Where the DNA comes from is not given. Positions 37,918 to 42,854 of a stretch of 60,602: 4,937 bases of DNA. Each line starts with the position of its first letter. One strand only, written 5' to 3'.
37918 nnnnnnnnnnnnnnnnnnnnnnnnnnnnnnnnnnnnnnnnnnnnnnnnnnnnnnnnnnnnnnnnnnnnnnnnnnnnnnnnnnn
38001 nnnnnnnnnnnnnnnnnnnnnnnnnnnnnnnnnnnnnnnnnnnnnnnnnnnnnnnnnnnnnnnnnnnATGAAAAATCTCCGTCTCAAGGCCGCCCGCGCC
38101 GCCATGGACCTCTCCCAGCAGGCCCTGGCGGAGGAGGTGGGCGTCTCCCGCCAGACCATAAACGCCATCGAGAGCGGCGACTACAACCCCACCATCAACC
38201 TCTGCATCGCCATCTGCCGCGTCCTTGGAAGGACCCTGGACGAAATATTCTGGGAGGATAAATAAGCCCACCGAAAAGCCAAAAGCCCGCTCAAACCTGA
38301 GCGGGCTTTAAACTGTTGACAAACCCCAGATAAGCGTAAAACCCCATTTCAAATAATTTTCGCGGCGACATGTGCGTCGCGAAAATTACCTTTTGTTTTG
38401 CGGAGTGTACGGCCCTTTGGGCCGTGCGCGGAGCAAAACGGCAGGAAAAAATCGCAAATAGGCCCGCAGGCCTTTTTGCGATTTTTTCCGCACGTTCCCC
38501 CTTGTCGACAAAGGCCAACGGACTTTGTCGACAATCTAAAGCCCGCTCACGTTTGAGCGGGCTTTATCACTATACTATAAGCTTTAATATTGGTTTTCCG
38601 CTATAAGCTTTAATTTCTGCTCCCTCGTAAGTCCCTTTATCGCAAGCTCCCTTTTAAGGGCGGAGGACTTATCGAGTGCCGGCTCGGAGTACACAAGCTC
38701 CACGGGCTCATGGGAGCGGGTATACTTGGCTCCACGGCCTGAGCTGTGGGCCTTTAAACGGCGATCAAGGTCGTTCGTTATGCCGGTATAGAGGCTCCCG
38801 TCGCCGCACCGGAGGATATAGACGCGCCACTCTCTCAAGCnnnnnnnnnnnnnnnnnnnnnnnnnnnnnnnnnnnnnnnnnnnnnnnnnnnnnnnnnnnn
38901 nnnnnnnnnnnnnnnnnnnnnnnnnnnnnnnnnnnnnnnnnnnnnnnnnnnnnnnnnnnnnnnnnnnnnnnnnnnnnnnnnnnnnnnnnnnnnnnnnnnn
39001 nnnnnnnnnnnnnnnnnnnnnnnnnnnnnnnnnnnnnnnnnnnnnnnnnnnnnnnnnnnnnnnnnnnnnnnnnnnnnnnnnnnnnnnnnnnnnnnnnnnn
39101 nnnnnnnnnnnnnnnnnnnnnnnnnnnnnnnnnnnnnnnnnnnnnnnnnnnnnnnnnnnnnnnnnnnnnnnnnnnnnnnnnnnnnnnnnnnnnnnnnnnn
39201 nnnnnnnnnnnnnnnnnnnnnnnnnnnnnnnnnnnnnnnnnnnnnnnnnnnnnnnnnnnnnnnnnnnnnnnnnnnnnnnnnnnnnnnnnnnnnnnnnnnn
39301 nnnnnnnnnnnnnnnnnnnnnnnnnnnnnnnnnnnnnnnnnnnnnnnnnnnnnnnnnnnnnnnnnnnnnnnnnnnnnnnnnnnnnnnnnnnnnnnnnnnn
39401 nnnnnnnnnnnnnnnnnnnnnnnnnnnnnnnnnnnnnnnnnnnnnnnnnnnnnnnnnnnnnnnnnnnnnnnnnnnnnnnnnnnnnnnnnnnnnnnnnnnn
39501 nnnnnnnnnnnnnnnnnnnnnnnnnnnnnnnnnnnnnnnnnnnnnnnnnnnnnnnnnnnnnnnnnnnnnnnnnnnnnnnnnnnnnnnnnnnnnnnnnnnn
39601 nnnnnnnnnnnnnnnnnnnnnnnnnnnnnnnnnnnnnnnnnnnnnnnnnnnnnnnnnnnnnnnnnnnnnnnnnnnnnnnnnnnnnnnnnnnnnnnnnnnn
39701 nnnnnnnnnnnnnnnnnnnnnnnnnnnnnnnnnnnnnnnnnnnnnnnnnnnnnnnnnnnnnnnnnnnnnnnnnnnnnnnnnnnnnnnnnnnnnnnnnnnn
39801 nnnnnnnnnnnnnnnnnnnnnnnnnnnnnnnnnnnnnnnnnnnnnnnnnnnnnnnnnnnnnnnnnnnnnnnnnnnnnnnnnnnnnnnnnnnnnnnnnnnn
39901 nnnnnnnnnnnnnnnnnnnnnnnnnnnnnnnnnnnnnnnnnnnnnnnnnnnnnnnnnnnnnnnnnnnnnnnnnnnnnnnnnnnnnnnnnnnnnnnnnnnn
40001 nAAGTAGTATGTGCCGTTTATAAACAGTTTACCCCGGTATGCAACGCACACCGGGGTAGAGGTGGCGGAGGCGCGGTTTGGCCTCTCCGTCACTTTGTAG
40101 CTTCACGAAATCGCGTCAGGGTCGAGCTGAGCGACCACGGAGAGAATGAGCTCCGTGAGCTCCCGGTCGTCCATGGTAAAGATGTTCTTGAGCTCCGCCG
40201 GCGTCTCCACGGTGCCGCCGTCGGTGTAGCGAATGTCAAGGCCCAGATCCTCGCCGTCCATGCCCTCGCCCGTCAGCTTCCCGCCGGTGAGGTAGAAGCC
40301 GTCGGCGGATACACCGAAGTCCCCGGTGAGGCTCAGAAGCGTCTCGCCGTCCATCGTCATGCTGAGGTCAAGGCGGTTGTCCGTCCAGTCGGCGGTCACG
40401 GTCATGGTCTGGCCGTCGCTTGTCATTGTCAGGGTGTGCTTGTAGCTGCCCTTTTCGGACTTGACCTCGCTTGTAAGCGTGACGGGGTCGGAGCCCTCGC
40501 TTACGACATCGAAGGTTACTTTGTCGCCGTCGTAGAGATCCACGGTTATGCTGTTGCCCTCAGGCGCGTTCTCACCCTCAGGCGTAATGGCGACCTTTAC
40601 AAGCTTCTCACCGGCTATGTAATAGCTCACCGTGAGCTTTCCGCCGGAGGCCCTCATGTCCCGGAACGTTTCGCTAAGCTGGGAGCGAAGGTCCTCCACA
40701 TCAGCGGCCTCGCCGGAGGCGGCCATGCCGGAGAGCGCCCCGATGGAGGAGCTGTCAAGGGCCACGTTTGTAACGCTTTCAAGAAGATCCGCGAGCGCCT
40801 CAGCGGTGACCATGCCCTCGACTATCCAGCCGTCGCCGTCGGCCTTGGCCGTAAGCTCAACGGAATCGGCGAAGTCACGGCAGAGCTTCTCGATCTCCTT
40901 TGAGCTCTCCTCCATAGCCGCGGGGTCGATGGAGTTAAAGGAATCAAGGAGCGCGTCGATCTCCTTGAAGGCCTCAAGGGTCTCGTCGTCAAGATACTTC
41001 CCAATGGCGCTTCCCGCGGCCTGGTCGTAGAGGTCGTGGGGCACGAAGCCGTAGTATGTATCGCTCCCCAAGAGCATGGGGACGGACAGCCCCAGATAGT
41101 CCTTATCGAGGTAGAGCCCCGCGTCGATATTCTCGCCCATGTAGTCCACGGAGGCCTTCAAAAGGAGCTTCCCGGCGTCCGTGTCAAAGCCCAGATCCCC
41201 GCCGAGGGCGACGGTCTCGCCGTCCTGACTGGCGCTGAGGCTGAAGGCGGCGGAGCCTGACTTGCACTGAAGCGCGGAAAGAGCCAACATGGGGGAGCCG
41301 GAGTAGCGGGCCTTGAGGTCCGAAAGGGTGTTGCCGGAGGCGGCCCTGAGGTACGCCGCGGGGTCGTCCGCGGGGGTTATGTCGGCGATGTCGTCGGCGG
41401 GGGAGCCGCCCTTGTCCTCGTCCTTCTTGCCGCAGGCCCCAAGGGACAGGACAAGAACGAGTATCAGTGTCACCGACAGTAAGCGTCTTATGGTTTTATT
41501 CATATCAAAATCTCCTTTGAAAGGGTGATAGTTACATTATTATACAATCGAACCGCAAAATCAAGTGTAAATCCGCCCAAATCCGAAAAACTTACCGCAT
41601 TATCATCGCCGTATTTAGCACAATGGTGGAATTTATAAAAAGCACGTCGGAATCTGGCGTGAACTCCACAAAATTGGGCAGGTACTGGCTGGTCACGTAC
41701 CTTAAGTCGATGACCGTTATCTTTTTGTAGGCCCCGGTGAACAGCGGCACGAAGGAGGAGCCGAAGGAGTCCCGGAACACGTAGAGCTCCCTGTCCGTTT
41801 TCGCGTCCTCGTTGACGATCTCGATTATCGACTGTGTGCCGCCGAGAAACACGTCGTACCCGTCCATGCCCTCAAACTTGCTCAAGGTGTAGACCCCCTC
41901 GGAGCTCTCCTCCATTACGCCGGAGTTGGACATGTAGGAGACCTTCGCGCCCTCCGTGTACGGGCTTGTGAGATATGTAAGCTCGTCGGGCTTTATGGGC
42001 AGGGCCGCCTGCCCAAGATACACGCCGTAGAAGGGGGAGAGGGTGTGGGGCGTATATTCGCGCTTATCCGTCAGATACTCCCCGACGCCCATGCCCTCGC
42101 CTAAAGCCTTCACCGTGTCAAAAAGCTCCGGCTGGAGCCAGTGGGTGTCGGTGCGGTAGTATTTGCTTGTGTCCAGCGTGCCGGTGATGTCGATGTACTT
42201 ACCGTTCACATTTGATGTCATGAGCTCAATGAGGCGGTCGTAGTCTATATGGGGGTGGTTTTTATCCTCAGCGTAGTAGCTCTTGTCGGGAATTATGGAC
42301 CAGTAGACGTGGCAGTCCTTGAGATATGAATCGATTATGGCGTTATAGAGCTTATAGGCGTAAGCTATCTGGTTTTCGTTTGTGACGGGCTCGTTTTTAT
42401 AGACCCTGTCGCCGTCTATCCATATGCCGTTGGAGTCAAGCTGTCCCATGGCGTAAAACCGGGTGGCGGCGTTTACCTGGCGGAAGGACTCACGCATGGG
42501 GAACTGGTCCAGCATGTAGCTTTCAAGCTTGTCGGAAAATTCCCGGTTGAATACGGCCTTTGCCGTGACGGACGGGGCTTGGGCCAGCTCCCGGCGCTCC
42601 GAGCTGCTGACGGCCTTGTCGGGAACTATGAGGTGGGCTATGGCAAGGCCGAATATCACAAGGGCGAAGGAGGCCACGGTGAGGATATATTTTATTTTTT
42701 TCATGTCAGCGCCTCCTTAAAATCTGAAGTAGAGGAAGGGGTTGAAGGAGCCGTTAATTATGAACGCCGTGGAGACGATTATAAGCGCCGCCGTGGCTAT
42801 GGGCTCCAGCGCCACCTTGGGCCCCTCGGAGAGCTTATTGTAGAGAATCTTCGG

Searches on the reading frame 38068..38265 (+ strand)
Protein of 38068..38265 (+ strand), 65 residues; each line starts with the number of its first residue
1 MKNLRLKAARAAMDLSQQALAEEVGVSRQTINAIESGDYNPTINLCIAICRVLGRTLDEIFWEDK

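Call 83: find_encoding_contigs(protein=window:38068-38265:+, flank=1500, max_places=10)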
Protein window:38068-38265:+ (65 aa): 4 contigs read that carry it; 4 places shown.
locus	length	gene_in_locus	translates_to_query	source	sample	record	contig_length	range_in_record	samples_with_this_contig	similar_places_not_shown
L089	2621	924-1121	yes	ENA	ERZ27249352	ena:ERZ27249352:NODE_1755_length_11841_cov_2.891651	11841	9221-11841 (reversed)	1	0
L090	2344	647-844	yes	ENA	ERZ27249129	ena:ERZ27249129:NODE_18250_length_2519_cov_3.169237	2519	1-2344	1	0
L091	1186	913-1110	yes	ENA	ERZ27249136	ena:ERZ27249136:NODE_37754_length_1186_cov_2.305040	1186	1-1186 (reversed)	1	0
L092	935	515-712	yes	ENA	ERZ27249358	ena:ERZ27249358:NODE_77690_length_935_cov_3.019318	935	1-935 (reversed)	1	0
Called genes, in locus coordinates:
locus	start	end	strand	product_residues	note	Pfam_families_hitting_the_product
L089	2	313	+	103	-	?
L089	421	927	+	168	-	-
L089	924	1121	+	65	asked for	PF12844:HTH_19, PF13413:HTH_25 (weak), PF13443:HTH_26 (weak), PF13560:HTH_31, PF01381:HTH_3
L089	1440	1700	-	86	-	PF01541:GIY-YIG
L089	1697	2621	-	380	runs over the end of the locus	-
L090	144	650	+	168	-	-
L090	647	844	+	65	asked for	PF12844:HTH_19, PF13413:HTH_25 (weak), PF13443:HTH_26 (weak), PF13560:HTH_31, PF01381:HTH_3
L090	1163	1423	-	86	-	PF01541:GIY-YIG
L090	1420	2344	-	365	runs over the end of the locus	?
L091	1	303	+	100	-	?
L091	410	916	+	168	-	-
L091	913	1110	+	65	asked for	PF12844:HTH_19, PF13413:HTH_25 (weak), PF13443:HTH_26 (weak), PF13560:HTH_31, PF01381:HTH_3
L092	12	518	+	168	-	-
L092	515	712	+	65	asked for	PF12844:HTH_19, PF13413:HTH_25 (weak), PF13443:HTH_26 (weak), PF13560:HTH_31, PF01381:HTH_3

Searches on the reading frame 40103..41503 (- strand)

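Call 75: search_protein_families(library=pfam, proteins=[window:40103-41503:-], max_evalue=0.00001)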
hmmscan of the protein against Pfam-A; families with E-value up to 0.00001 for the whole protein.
window:40103-41503:- (466 aa): 0 families

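Call 77: search_protein_families(library=pfam, proteins=[window:40103-41503:-], max_evalue=0.1)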
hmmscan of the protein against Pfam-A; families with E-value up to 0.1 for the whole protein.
window:40103-41503:- (466 aa): 4 families
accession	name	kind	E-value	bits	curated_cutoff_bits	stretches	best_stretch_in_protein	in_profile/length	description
PF22872.1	DUF7018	-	0.061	14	27.8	0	168-221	35-89/116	Domain of unknown function (DUF7018)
PF01828.24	Peptidase_A4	-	0.066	13.1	22.3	0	321-374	89-141/206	Peptidase A4 family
PF19775.4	DUF6261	-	0.074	13.4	27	0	172-213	30-71/154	Family of unknown function (DUF6261)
PF19086.5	Terpene_syn_C_2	-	0.084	13.1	23.7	0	170-222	17-69/199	Terpene synthase family 2, C-terminal metal binding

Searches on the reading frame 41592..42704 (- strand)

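Call 75: search_protein_families(library=pfam, proteins=[window:41592-42704:-], max_evalue=0.00001)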
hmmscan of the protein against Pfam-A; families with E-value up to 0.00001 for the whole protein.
window:41592-42704:- (370 aa): 1 family
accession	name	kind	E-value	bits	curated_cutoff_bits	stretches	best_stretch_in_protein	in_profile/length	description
PF14286.12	DHHW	-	9.3e-16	58.5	25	1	175-331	229-384/385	DHHW protein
